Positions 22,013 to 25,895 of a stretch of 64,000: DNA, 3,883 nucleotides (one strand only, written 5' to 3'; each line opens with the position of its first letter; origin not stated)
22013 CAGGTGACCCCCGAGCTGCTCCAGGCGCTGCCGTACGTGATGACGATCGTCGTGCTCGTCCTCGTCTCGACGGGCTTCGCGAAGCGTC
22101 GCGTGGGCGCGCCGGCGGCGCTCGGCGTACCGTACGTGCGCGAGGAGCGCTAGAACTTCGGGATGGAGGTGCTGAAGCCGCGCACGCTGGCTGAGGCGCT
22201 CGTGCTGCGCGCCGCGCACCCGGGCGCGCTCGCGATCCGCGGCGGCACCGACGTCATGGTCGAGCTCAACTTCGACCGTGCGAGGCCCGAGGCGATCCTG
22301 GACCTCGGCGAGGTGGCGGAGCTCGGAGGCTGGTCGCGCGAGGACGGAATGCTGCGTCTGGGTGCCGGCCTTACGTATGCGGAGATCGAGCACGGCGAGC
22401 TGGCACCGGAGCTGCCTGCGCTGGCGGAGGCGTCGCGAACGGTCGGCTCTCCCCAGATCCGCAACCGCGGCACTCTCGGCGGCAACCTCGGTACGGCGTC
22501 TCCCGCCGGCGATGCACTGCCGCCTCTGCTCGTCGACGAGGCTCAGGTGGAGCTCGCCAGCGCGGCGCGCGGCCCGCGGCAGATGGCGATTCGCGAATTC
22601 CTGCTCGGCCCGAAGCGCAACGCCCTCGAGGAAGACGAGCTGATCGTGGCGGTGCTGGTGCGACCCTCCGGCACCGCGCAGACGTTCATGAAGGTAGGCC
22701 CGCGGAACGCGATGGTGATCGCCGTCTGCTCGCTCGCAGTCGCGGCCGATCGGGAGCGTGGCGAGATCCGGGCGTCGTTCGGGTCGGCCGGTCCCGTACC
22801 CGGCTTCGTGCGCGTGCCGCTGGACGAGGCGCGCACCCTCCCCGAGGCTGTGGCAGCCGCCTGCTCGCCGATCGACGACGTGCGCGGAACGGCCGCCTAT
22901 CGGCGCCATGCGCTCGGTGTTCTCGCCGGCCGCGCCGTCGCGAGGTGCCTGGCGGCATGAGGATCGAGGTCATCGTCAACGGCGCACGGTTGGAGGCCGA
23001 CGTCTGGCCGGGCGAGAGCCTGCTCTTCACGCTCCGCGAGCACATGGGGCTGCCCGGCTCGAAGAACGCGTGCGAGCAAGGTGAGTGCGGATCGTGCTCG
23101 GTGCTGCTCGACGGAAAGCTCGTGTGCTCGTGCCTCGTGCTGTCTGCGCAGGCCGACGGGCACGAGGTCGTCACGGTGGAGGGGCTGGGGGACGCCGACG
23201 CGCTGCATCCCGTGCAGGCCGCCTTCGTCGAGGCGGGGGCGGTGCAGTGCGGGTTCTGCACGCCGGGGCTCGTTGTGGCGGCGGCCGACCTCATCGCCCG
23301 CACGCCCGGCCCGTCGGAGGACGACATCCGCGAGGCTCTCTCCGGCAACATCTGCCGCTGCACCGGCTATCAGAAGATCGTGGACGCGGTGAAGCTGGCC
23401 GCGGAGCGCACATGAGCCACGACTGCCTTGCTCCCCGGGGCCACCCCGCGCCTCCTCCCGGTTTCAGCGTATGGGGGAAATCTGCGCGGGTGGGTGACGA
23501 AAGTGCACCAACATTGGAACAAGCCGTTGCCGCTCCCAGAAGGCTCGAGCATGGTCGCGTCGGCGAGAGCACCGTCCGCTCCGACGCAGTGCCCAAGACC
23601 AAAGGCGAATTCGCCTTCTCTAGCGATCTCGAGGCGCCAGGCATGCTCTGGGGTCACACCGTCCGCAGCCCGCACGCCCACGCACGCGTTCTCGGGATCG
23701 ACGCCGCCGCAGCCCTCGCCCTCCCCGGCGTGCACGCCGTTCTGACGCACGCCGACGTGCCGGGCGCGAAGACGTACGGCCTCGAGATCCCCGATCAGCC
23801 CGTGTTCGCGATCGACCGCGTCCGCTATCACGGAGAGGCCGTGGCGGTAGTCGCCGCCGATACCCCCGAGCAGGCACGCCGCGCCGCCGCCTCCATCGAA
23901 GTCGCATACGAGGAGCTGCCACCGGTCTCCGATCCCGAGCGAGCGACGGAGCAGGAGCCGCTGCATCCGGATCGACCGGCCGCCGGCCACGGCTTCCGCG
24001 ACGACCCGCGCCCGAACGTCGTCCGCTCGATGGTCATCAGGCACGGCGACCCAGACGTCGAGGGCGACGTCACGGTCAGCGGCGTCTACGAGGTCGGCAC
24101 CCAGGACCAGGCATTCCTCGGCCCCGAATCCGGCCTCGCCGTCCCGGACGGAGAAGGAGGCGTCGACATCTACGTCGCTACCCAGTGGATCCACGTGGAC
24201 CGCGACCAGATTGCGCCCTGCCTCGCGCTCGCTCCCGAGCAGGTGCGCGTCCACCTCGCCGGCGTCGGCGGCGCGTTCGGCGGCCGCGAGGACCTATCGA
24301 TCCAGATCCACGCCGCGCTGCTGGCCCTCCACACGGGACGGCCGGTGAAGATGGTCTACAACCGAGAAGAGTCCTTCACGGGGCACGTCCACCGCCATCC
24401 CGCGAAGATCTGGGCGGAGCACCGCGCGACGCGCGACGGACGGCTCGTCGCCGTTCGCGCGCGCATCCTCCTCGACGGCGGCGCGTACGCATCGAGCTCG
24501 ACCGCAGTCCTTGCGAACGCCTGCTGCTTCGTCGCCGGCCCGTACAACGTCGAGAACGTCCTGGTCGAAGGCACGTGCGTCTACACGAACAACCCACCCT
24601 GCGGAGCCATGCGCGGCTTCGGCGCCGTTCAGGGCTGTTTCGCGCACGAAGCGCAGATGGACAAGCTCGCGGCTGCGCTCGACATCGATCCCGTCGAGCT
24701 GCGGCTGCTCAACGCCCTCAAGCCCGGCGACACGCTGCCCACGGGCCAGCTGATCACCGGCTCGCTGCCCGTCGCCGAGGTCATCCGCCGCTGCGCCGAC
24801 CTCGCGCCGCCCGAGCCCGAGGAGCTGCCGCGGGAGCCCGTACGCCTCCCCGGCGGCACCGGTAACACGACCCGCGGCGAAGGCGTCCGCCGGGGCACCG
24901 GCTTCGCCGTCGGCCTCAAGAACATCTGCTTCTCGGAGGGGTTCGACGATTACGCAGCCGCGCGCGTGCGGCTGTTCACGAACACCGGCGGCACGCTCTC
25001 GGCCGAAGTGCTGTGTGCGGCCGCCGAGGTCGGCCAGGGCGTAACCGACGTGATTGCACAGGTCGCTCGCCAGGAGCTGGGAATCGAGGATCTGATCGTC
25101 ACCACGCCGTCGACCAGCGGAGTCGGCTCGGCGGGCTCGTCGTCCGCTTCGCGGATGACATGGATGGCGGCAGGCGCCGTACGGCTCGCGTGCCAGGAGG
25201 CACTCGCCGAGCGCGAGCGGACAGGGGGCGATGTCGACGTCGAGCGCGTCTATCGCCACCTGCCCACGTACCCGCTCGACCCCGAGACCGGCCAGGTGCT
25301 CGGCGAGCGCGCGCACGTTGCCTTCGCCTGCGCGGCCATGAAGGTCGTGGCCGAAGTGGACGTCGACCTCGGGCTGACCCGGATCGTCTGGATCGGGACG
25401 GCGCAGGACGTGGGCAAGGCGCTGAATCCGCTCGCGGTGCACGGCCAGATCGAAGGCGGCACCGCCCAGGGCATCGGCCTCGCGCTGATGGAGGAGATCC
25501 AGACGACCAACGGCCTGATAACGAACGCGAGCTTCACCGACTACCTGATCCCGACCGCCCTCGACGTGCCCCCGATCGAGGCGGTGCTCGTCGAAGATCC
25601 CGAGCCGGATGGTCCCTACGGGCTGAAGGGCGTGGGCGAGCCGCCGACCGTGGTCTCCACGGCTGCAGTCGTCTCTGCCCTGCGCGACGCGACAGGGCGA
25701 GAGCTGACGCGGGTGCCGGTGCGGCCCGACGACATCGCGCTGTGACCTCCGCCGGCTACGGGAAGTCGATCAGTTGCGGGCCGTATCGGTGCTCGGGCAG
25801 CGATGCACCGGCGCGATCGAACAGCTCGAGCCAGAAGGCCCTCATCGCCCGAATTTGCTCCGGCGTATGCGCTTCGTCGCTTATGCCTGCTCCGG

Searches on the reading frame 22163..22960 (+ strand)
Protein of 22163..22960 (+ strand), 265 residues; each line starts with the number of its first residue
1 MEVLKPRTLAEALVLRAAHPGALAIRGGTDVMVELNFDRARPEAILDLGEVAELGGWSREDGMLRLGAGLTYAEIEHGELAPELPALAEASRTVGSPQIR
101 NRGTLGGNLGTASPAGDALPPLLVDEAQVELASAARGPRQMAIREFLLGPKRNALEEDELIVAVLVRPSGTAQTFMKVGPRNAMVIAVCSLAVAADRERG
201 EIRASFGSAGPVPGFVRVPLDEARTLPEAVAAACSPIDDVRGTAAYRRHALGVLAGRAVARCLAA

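Call 39: search_protein_families(library=pfam, proteins=[window:22163-22960:+], max_evalue=0.00001)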
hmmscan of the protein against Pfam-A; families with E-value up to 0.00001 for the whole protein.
window:22163-22960:+ (265 aa): 2 families
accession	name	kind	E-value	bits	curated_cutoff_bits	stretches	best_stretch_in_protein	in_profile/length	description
PF00941.27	FAD_binding_5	-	1.5e-43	149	27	1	2-166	4-167/170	FAD binding domain in molybdopterin dehydrogenase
PF03450.22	CO_deh_flav_C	-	3.4e-06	27.6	25.5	0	228-260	68-100/102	CO dehydrogenase flavoprotein C-terminal domain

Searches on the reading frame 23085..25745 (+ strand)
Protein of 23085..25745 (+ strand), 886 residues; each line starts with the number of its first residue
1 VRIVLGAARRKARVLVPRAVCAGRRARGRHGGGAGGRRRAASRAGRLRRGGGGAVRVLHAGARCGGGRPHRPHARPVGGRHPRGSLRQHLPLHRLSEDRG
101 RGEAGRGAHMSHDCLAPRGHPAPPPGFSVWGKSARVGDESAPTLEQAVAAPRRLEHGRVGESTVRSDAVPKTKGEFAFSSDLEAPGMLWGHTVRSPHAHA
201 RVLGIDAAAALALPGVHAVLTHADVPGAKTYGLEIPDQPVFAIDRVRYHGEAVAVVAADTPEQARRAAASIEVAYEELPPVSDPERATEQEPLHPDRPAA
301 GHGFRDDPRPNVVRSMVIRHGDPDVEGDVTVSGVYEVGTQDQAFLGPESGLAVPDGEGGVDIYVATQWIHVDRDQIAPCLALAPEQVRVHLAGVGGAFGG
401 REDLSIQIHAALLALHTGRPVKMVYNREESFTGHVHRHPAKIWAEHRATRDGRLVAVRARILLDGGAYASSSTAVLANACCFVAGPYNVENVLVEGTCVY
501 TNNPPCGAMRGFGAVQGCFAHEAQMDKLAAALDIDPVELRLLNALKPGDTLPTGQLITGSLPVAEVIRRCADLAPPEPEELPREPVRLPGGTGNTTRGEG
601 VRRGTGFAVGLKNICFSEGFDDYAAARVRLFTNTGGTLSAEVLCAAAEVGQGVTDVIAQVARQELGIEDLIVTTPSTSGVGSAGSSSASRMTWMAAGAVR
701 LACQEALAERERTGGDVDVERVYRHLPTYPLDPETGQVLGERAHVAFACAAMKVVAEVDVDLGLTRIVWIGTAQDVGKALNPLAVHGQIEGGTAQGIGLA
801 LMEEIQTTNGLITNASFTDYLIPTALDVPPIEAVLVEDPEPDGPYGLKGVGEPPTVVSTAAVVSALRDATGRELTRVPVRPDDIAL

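Call 40: search_protein_families(library=pfam, proteins=[window:23085-25745:+], max_evalue=0.00001)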
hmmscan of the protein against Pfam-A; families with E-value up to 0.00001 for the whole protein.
window:23085-25745:+ (886 aa): 3 families
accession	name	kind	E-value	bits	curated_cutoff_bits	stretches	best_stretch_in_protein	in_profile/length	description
PF02738.23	MoCoBD_1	-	2.3e-70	236.9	27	1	317-544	12-244/244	Molybdopterin cofactor-binding domain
PF20256.3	MoCoBD_2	-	1.7e-40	139.7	27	2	716-829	176-283/283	Molybdopterin cofactor-binding domain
PF01315.27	Ald_Xan_dh_C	-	2.7e-31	108.6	31.3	1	174-279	2-110/110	Aldehyde oxidase and xanthine dehydrogenase, a/b hammerhead domain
